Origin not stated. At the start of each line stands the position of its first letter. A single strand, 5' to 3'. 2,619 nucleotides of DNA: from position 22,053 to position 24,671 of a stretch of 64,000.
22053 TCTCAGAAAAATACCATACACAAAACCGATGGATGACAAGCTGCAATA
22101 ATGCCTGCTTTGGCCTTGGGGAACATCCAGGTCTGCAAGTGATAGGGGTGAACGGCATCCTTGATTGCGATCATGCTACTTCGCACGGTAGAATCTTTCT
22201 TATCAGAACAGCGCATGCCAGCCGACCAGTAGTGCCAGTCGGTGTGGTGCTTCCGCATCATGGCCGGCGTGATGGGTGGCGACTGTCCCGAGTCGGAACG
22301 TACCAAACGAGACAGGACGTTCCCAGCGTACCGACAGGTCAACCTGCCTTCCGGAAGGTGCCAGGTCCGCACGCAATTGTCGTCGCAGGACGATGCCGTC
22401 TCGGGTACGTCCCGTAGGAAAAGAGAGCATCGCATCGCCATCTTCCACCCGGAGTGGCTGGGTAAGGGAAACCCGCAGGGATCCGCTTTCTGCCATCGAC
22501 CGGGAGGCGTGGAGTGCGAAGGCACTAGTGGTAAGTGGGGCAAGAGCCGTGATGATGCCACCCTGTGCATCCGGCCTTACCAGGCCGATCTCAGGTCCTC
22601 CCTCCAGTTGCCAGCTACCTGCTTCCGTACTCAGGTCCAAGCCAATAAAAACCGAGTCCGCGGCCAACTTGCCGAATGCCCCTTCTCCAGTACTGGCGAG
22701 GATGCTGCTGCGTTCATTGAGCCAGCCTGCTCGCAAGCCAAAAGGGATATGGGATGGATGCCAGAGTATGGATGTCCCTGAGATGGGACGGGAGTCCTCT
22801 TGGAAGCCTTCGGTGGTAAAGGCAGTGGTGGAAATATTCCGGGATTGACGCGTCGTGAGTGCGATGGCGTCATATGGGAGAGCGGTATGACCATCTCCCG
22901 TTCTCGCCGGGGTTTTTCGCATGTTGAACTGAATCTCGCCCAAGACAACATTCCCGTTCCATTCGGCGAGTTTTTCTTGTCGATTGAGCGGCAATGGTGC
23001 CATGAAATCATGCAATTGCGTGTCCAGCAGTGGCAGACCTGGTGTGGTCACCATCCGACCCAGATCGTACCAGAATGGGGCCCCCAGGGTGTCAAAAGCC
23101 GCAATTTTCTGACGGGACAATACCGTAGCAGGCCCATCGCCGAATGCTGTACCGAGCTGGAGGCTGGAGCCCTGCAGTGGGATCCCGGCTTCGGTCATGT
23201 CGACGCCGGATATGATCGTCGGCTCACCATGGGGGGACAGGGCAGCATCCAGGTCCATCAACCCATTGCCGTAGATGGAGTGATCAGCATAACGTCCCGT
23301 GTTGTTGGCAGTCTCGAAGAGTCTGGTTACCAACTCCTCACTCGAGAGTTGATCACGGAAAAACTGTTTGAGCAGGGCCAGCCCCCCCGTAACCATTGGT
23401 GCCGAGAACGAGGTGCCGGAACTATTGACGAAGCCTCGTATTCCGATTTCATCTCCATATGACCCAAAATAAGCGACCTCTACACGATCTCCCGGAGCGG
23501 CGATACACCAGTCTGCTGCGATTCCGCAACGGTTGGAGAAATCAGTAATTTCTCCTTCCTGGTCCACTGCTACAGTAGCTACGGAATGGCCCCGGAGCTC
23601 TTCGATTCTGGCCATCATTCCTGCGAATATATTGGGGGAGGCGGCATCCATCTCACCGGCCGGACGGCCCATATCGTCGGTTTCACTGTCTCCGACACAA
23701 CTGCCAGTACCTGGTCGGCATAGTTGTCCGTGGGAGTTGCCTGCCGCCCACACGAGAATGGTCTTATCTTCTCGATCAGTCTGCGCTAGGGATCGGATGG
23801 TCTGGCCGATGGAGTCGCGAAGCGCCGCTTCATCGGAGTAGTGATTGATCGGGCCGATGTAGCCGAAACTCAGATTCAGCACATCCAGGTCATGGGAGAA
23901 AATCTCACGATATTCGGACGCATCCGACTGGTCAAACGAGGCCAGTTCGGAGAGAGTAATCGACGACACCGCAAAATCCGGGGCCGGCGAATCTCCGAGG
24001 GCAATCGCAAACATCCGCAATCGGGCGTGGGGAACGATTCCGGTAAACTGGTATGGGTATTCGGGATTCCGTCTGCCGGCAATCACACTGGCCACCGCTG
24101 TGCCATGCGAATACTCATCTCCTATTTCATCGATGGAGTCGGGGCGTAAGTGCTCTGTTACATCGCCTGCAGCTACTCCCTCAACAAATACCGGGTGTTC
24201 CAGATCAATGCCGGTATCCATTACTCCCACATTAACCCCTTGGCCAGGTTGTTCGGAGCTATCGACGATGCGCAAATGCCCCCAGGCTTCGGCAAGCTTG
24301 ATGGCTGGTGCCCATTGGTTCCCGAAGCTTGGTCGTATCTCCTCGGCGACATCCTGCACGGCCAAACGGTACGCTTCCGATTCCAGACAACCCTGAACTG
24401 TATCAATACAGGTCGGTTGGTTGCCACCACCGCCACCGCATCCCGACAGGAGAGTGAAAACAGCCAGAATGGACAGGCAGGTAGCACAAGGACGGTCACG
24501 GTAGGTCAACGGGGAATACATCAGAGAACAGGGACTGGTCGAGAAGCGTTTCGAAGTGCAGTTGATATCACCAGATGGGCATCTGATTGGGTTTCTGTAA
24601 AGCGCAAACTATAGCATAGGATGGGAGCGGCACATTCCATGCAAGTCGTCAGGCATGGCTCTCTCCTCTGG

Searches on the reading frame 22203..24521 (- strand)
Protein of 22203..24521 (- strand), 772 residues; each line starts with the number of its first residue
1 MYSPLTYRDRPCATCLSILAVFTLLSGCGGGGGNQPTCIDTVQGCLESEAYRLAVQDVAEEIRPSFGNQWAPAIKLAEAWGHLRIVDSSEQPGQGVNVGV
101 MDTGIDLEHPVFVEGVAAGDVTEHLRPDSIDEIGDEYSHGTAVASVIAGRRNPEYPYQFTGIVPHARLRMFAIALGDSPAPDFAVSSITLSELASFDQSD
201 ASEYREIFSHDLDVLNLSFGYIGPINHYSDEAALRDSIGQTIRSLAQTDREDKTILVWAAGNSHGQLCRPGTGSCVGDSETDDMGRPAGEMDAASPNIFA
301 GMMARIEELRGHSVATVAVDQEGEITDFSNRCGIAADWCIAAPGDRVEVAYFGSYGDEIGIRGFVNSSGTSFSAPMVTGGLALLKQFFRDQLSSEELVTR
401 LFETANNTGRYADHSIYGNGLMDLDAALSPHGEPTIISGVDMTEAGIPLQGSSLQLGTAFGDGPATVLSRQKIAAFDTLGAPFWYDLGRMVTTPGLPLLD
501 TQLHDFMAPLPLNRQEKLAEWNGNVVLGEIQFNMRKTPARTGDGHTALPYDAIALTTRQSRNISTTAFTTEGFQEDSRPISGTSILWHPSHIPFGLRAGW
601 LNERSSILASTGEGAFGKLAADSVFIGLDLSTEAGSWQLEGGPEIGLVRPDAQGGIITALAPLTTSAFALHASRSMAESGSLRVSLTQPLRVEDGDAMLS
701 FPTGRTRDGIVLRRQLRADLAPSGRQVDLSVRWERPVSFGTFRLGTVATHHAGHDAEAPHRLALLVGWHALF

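Call 6: search_protein_families(library=pfam, proteins=[window:22203-24521:-], max_evalue=0.1)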
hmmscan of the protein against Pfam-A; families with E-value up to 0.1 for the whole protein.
window:22203-24521:- (772 aa): 1 family
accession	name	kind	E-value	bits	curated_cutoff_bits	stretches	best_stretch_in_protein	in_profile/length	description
PF00082.27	Peptidase_S8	-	3.5e-36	125.4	21.8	1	93-420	1-288/288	Subtilase family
